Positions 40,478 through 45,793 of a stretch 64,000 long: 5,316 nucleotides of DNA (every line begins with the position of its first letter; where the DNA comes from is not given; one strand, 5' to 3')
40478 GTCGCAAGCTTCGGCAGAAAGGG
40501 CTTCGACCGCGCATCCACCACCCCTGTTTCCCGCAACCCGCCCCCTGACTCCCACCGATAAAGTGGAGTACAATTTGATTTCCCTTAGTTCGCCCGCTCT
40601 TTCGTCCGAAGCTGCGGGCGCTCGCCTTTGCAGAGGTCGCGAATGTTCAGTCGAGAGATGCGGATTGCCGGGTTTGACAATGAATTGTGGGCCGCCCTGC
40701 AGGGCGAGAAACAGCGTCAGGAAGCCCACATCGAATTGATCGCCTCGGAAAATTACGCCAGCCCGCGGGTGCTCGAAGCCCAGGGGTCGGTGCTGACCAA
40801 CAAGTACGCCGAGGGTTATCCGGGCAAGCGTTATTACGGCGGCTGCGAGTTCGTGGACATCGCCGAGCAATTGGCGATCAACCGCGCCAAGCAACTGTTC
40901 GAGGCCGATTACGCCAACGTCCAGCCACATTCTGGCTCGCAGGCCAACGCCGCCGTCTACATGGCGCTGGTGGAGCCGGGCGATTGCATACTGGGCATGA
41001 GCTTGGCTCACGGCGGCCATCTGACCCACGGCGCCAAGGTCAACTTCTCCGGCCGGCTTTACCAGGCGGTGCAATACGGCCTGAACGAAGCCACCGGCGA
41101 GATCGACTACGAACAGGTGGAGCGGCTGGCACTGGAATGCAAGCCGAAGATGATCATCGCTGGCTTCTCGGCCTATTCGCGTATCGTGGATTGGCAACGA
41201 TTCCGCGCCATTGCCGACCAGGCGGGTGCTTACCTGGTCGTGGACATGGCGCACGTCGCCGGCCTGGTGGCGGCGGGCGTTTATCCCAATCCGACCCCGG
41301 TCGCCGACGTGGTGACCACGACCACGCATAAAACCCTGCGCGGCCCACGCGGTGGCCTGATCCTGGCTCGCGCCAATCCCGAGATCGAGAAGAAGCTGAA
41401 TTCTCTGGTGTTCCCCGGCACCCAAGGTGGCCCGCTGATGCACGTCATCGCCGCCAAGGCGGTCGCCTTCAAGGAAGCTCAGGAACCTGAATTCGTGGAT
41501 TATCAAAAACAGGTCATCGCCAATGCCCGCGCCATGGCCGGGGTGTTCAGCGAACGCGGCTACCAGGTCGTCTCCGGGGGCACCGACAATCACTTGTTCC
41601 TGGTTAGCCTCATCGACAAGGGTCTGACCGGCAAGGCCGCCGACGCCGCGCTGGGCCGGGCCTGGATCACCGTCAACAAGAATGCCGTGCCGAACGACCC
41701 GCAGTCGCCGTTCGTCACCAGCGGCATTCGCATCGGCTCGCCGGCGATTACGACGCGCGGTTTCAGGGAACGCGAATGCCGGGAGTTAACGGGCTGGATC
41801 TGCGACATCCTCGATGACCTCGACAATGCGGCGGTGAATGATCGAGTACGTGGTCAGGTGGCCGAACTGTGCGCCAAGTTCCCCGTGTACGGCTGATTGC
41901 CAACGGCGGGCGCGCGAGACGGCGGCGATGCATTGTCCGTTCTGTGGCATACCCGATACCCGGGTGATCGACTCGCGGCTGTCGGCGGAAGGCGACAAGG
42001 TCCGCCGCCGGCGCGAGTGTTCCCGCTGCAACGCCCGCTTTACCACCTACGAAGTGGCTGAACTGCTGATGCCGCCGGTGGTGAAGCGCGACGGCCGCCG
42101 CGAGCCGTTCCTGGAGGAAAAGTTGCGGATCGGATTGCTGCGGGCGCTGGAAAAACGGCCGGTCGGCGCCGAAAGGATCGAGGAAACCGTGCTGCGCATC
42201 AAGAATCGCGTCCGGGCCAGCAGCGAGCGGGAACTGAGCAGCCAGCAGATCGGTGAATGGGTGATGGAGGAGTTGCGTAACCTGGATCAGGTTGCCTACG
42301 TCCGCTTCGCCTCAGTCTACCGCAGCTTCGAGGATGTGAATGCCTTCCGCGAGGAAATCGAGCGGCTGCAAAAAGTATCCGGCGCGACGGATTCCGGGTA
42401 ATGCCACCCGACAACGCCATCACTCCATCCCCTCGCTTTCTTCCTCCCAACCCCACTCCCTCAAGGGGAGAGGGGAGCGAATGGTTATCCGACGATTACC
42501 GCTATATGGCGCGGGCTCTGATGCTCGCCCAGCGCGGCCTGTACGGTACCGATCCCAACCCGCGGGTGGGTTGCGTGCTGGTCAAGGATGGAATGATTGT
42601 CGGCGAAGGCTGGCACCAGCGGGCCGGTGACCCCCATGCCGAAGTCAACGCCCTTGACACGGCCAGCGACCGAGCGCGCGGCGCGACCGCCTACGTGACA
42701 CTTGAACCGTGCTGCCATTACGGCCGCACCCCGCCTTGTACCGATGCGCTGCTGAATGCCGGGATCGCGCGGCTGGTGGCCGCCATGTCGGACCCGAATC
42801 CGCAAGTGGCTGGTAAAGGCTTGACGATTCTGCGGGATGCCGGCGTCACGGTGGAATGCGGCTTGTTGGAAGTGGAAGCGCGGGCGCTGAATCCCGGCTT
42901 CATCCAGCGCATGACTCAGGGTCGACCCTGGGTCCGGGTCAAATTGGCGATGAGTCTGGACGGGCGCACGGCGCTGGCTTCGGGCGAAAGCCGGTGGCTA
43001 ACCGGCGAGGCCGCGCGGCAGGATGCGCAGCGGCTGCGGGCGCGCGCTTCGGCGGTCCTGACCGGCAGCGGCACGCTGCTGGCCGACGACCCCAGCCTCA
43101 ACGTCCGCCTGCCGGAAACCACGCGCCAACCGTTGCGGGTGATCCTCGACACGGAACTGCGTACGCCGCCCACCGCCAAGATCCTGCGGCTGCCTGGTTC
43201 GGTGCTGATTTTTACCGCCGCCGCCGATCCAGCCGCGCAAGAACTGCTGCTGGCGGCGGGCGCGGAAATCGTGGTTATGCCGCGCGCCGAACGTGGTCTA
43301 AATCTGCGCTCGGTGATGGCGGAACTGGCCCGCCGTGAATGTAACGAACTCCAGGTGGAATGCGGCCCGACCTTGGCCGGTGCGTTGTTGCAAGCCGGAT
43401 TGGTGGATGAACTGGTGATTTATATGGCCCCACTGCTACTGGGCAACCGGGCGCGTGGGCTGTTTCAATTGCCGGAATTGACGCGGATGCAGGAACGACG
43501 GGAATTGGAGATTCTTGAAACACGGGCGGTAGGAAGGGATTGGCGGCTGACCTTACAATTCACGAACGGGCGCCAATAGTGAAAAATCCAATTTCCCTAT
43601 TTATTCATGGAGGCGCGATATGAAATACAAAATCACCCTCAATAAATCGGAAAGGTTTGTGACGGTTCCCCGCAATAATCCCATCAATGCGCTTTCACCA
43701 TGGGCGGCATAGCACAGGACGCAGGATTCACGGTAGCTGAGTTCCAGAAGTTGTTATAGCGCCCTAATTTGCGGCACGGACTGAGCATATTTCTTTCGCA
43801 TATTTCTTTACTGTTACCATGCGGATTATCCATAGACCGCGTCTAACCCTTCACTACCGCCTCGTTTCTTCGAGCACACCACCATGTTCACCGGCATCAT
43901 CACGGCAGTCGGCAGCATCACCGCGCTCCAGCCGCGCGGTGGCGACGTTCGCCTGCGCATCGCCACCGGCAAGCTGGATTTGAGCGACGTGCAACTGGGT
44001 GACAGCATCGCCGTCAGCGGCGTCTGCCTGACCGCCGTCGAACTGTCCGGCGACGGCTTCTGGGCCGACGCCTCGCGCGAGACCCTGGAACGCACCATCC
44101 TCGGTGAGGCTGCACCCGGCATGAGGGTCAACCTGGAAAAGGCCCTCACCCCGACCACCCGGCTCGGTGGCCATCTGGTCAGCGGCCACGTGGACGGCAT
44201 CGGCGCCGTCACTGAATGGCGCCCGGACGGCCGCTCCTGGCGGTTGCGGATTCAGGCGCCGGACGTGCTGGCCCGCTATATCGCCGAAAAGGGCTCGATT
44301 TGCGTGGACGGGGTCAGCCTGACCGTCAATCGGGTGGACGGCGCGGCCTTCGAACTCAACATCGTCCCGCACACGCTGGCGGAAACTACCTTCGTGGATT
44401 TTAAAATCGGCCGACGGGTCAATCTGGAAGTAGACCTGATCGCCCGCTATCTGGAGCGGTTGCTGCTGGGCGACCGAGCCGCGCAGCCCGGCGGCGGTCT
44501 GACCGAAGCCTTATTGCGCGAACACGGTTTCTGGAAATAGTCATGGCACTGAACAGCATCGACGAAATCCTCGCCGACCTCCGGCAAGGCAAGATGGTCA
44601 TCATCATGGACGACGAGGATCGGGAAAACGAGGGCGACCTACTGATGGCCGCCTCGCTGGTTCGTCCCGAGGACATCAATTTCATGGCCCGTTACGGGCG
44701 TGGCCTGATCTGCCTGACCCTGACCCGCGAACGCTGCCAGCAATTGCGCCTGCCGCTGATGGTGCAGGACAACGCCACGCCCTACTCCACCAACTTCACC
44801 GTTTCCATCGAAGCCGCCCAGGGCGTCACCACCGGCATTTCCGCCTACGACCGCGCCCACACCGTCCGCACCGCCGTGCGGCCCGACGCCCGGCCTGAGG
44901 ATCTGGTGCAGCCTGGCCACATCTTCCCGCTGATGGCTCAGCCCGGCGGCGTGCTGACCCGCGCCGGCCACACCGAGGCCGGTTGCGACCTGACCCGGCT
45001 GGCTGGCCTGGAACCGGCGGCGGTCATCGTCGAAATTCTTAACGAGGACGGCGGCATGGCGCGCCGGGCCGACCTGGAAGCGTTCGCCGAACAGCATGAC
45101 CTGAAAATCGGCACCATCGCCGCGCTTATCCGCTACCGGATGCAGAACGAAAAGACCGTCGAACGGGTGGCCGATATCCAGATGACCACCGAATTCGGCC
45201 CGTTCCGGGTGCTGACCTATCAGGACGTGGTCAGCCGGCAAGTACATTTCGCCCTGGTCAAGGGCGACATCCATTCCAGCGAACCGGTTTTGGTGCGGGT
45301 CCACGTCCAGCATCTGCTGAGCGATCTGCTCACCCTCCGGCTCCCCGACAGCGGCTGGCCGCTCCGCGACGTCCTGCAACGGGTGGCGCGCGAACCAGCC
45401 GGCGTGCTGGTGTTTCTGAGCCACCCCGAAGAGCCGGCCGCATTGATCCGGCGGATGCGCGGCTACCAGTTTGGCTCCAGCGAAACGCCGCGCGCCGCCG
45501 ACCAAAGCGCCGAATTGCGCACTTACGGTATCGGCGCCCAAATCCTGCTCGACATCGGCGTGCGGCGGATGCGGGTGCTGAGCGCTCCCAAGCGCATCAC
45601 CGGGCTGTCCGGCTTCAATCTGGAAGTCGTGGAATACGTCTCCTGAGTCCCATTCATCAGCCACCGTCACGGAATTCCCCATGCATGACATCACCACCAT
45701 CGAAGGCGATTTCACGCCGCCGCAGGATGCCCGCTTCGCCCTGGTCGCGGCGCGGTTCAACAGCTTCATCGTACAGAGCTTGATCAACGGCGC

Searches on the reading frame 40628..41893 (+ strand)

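Call 51: search_protein_families(library=pfam, proteins=[window:40628-41893:+], max_evalue=0.00001)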
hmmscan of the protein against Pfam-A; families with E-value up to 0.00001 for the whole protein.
window:40628-41893:+ (422 aa): 3 families
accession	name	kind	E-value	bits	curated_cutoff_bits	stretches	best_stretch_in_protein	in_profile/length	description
PF00464.25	SHMT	-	8.5e-174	578.2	27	1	15-391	3-399/399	Serine hydroxymethyltransferase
PF00155.27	Aminotran_1_2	-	1.1e-08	35.1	19.7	1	92-342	62-318/361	Aminotransferase class I and II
PF01212.27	Beta_elim_lyase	-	4.2e-06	26.7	27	0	86-307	40-230/288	Beta-eliminating lyase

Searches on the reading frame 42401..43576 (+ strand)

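Call 51: search_protein_families(library=pfam, proteins=[window:42401-43576:+], max_evalue=0.00001)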
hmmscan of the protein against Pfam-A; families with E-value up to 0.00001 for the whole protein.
window:42401-43576:+ (392 aa): 3 families
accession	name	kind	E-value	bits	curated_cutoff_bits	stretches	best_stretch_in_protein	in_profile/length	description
PF01872.23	RibD_C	-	3.4e-53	180.8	24.1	1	176-381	1-195/197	RibD C-terminal domain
PF00383.29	dCMP_cyt_deam_1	-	8e-20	71.1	25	1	31-128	3-101/102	Cytidine and deoxycytidylate deaminase zinc-binding region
PF14437.12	MafB19-deam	-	3.7e-10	40.3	27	1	34-141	5-113/142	MafB19-like deaminase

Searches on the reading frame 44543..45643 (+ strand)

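Call 51: search_protein_families(library=pfam, proteins=[window:44543-45643:+], max_evalue=0.00001)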
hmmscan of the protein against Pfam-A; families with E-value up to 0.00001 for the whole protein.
window:44543-45643:+ (367 aa): 2 families
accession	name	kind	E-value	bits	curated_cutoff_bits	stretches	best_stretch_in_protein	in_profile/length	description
PF00926.24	DHBP_synthase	-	1.6e-85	285.9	26.4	1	8-198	2-191/191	3,4-dihydroxy-2-butanone 4-phosphate synthase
PF00925.25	GTP_cyclohydro2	-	1.3e-42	145.6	23.3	1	207-366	1-164/165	GTP cyclohydrolase II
